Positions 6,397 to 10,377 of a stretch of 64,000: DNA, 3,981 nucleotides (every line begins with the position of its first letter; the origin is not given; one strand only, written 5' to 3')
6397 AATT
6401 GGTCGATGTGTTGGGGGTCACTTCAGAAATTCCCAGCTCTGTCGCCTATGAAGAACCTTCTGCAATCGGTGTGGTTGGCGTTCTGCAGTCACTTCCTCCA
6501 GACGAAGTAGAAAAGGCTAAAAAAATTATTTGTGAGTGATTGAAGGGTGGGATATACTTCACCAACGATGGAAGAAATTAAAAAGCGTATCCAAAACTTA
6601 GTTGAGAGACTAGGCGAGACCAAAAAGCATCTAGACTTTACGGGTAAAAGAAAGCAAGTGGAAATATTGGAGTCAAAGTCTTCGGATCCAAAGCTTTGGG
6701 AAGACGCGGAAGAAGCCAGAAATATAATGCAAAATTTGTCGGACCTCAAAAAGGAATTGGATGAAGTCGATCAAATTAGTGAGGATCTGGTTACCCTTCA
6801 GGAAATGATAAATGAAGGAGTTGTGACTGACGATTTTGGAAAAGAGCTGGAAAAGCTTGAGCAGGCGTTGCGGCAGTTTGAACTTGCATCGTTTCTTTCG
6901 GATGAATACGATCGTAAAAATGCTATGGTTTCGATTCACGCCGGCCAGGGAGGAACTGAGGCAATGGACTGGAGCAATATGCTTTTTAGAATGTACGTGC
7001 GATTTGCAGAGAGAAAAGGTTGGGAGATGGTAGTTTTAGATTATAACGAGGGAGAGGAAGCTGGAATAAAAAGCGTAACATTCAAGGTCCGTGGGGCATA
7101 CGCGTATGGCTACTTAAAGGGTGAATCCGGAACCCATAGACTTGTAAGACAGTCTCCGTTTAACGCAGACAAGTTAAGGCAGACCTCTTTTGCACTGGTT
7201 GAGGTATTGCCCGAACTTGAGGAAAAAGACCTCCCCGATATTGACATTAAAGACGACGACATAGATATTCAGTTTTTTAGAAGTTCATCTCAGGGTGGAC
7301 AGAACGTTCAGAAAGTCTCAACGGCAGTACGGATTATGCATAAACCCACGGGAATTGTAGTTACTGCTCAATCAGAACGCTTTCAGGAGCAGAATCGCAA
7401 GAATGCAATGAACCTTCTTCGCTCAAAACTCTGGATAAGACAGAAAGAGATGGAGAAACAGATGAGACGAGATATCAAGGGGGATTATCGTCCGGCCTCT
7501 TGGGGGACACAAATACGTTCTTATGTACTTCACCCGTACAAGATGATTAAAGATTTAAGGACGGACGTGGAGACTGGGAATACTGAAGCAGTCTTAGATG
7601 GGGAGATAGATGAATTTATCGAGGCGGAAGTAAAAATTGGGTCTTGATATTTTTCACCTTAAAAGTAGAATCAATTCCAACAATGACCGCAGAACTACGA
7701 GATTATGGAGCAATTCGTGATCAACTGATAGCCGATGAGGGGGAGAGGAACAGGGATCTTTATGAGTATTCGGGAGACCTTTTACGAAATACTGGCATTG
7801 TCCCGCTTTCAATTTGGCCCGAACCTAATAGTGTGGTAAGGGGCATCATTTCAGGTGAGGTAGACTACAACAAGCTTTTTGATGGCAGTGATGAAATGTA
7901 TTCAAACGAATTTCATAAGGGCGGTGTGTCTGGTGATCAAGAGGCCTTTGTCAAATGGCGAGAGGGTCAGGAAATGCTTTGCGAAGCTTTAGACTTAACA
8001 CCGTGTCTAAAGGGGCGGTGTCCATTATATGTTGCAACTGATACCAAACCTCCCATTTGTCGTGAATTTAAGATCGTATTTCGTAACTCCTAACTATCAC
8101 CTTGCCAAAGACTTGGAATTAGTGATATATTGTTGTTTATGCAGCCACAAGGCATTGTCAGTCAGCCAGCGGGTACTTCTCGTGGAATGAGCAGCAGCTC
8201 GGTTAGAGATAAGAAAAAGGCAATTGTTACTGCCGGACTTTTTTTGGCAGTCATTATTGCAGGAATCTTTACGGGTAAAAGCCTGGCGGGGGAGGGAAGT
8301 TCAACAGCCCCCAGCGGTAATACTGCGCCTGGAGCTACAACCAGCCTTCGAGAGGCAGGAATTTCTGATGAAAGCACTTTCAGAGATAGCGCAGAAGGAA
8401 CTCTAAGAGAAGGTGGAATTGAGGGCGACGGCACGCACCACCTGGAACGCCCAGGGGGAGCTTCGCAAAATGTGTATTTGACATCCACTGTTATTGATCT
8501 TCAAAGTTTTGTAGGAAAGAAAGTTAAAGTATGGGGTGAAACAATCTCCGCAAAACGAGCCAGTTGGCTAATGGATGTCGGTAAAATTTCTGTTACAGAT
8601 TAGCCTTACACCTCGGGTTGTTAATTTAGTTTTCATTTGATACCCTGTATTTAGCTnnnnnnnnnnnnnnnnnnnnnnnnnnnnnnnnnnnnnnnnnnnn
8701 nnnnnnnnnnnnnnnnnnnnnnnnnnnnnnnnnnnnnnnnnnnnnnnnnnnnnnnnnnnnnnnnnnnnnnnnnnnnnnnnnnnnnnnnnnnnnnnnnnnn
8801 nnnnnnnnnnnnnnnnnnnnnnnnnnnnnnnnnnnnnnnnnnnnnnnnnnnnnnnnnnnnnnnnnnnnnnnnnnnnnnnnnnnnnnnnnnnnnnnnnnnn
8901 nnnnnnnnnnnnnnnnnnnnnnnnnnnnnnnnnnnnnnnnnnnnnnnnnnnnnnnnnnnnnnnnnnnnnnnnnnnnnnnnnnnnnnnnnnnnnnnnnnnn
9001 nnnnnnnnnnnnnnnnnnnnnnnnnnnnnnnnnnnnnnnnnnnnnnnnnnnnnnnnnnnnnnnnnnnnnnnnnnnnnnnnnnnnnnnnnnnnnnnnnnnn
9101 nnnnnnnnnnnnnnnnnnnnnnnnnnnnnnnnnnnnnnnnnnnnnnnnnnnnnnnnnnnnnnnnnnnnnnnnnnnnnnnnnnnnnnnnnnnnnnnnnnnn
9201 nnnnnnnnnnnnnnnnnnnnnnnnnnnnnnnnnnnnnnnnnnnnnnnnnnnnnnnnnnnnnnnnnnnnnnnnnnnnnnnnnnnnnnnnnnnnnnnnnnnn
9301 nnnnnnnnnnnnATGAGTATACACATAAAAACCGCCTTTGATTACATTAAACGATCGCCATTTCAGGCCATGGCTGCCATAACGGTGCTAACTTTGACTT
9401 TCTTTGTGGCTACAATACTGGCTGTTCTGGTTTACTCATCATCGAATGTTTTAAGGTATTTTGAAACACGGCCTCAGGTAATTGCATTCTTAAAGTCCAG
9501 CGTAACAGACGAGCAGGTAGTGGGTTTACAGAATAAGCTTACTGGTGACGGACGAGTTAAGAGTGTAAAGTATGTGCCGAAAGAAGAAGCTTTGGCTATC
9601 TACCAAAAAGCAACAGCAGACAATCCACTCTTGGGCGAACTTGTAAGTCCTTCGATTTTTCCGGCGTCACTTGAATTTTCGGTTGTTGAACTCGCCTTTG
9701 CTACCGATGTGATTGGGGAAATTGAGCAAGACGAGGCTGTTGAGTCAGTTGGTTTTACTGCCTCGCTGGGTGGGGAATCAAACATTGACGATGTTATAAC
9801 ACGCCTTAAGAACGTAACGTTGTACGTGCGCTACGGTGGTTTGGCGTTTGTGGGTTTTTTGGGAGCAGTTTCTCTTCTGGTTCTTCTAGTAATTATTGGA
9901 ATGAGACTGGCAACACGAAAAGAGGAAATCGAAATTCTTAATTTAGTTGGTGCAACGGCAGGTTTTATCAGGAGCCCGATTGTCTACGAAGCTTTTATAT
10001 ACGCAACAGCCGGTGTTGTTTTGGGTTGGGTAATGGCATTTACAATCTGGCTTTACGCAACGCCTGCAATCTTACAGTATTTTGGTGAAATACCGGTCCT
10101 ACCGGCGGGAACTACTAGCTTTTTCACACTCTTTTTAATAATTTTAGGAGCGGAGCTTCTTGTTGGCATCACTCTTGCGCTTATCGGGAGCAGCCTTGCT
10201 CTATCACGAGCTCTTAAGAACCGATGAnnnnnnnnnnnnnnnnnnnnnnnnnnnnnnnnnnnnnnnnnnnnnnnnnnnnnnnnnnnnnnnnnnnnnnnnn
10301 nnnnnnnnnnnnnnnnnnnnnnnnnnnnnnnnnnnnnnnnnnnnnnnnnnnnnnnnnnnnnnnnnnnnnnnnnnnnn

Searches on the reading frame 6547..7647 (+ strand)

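Call 38: search_protein_families(library=pfam, proteins=[window:6547-7647:+], max_evalue=0.001)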
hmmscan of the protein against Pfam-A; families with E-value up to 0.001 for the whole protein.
window:6547-7647:+ (366 aa): 2 families
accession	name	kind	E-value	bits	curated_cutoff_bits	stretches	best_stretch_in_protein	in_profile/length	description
PF03462.23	PCRF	-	8.8e-54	182.7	24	1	35-218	2-194/194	PCRF domain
PF00472.26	RF-1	-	1.7e-34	118.7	35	1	231-338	4-116/116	RF-1 domain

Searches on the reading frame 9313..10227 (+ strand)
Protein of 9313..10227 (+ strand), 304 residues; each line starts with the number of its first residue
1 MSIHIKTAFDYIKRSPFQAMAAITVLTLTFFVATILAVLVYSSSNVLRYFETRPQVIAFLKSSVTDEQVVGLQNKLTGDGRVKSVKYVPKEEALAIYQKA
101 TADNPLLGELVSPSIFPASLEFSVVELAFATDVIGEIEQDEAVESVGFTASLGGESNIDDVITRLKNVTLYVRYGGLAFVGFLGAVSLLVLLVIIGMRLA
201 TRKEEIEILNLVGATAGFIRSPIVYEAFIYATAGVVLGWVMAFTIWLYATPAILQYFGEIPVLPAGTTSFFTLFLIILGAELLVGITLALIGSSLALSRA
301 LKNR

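Call 38: search_protein_families(library=pfam, proteins=[window:9313-10227:+], max_evalue=0.001)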
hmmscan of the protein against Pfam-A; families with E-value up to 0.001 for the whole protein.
window:9313-10227:+ (304 aa): 2 families
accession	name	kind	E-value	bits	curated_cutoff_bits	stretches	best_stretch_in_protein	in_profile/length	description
PF18075.7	FtsX_ECD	-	6.6e-12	46.3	23.5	1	55-146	2-96/96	FtsX extracellular domain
PF02687.27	FtsX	-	1.2e-08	35.5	25.5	1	178-290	2-113/120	FtsX-like permease C-terminal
